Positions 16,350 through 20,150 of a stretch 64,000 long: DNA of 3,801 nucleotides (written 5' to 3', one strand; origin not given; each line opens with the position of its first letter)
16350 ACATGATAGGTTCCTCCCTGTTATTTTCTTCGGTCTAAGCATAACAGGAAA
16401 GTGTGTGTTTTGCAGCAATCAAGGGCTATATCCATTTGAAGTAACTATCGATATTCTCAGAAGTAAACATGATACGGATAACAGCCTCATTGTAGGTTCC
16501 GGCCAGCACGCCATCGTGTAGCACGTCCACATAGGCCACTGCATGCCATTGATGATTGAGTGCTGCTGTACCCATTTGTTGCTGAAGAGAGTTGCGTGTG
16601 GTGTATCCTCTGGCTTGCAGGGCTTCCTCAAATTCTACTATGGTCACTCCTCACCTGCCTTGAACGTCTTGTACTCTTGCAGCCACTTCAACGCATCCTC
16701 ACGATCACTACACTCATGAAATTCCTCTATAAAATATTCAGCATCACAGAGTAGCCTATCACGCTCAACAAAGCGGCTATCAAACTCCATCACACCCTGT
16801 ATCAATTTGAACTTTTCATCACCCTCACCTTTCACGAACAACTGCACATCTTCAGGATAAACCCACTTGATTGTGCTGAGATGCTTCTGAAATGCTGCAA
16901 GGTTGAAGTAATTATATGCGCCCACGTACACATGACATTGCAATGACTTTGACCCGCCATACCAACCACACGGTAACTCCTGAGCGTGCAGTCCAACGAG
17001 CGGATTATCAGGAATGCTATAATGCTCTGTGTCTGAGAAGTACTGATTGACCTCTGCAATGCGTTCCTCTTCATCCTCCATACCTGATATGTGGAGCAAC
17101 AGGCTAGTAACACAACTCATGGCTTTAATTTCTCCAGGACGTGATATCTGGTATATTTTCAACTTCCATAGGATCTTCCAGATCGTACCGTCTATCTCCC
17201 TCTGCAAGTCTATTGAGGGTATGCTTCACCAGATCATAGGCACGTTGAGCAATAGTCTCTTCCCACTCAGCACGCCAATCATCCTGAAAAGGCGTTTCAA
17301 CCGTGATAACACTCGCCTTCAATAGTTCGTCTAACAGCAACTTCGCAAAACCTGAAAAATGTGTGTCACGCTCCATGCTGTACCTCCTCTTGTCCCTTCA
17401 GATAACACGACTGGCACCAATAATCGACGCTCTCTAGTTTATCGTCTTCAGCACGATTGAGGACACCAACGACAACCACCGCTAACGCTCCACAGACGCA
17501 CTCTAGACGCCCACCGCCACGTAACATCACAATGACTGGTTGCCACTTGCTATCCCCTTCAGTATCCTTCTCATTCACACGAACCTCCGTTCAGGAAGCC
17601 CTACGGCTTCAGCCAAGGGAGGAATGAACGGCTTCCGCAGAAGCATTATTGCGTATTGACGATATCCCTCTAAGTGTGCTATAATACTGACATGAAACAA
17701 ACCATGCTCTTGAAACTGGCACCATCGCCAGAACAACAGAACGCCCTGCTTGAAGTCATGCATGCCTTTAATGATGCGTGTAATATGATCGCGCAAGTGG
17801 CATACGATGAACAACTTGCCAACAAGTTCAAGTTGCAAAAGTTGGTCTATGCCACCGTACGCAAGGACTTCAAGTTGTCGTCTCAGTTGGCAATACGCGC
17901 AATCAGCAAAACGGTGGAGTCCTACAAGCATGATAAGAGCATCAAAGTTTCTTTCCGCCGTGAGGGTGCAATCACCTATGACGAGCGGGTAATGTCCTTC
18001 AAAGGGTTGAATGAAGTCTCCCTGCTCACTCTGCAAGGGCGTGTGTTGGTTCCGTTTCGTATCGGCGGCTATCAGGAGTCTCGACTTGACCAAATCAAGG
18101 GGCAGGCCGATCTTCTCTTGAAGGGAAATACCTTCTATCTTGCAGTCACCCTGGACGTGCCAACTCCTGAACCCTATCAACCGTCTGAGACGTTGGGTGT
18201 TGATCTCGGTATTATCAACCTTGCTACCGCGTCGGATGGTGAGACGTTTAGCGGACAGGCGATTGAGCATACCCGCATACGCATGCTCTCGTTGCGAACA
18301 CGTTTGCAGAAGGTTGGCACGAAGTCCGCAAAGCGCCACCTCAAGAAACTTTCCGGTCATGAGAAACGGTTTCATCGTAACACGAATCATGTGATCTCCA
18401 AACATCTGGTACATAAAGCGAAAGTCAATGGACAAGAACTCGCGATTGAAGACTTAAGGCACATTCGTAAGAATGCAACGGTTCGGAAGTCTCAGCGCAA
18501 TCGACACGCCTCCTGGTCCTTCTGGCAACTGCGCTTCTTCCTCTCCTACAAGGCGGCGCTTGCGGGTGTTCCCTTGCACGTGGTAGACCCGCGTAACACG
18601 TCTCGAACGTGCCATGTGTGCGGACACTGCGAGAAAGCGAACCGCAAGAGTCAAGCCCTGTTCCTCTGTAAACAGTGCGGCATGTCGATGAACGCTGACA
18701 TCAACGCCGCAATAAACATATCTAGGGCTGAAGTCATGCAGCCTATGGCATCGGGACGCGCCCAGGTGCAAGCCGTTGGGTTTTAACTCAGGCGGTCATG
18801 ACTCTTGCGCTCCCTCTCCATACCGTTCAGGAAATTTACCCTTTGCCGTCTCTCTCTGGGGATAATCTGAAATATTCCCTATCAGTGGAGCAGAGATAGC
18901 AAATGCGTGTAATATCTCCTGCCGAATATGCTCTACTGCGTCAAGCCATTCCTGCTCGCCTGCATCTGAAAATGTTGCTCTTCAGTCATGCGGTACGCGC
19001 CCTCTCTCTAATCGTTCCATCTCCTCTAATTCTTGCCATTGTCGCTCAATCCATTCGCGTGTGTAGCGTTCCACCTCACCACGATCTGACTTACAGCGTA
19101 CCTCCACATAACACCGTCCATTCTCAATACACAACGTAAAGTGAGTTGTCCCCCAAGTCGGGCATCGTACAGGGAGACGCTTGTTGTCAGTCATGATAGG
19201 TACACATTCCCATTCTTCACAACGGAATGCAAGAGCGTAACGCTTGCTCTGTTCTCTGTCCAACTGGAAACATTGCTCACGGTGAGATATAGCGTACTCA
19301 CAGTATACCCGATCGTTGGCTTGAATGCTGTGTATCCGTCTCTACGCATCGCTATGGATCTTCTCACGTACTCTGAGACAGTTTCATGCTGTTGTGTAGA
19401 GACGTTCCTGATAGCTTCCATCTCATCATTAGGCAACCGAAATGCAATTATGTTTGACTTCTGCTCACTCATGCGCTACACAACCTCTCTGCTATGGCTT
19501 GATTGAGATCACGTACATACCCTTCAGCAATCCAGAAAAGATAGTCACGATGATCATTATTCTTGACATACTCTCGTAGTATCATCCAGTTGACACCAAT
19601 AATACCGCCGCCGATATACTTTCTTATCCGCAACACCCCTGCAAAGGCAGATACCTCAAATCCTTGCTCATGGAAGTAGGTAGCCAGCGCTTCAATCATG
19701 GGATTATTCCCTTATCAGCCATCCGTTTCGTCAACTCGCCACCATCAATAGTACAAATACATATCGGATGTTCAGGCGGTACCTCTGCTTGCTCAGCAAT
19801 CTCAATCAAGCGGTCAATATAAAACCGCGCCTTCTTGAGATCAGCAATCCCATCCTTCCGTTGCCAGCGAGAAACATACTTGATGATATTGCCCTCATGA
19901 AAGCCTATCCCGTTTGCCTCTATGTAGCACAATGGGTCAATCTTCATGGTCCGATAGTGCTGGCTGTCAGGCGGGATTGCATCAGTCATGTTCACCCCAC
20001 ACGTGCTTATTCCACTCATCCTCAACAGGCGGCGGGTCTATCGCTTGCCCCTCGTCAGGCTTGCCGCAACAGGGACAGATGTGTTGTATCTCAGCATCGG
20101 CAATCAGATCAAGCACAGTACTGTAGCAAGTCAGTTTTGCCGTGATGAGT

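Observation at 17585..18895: TnpB-only IS200/IS605 element inserted in the phage late region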

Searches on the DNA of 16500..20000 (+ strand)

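Call 5: search_rna_families(source=window, start=16500, end=20000, threshold=evalue, max_evalue=10, show_alignments=3)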
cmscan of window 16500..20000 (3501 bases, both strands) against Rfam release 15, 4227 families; matches with E-value up to 10: 4.
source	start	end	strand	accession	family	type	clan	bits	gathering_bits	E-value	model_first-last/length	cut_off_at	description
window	17042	17078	-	RF01278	SNORD109A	Gene; snRNA; snoRNA; CD-box;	CL00069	24.4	35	0.066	26-62/67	no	Small nucleolar RNA SNORD109A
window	17056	17098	-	RF03027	RT-6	Gene; sRNA;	-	17.8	46.7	1.5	1-75/75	no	RT-6 RNA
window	18085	18229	-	RF01969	RMST_8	Gene; lncRNA;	-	17.2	80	6.4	1-143/143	no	Rhabdomyosarcoma 2 associated transcript conserved region 8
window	18507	18555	-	RF00612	SNORD75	Gene; snRNA; snoRNA; CD-box;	-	14.9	50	5.3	1-62/62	no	Small nucleolar RNA SNORD75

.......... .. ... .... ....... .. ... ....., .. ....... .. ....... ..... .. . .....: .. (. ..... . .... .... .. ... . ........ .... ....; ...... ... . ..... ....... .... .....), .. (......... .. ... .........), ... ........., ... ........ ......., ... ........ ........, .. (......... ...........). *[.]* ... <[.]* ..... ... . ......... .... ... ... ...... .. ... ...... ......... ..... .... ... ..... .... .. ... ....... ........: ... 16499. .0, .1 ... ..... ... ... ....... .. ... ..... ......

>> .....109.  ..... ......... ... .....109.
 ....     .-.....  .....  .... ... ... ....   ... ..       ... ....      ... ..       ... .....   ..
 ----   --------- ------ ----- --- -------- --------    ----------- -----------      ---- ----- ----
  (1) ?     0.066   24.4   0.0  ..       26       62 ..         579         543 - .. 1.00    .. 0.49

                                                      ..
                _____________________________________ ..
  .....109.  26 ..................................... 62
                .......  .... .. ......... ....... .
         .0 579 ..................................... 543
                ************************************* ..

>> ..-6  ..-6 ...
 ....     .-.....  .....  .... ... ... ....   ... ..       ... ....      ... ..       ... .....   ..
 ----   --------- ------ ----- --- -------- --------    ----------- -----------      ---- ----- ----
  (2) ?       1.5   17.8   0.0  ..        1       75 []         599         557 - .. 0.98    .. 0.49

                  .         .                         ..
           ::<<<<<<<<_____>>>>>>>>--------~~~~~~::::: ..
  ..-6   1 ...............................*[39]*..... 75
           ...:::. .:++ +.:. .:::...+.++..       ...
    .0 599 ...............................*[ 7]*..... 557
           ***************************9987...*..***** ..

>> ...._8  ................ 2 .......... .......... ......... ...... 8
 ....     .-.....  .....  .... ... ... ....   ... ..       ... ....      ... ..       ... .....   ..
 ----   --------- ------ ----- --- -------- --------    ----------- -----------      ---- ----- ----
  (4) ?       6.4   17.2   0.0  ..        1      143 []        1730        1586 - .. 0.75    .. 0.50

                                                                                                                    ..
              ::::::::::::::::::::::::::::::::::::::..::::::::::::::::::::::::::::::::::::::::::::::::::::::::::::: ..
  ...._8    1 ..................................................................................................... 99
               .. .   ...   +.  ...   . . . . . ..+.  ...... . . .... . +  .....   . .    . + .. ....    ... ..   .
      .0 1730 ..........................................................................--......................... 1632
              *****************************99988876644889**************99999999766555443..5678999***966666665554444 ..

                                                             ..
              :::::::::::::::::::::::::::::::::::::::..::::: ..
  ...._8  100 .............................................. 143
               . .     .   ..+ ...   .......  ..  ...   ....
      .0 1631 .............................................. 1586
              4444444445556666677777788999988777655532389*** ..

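Call 8: search_dna_similar(query=window:17400-19100:+, collection=phages, mode=near, max_rows=30)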
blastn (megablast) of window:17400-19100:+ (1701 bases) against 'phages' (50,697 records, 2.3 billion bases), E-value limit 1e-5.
No match.

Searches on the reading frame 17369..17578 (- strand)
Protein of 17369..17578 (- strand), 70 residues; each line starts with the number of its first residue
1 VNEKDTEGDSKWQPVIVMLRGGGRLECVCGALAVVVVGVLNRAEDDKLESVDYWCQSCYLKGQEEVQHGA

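Call 31: find_related_loci(query=window:17369-17578:-, collection=viral_contigs, flank=5000)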
Query window:17369-17578:- (70 aa) in viral_contigs; peptide patterns used: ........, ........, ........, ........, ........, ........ (x = any residue, [..] = any of these).
6 stretches matched a pattern, but none encodes a relative of the query by tblastn (E <= 1e-3).

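Call 71: search_protein_families(library=phrogs, proteins=[window:17369-17578:-], max_evalue=0.01)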
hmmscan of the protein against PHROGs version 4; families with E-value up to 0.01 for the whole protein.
window:17369-17578:- (70 aa): 0 families
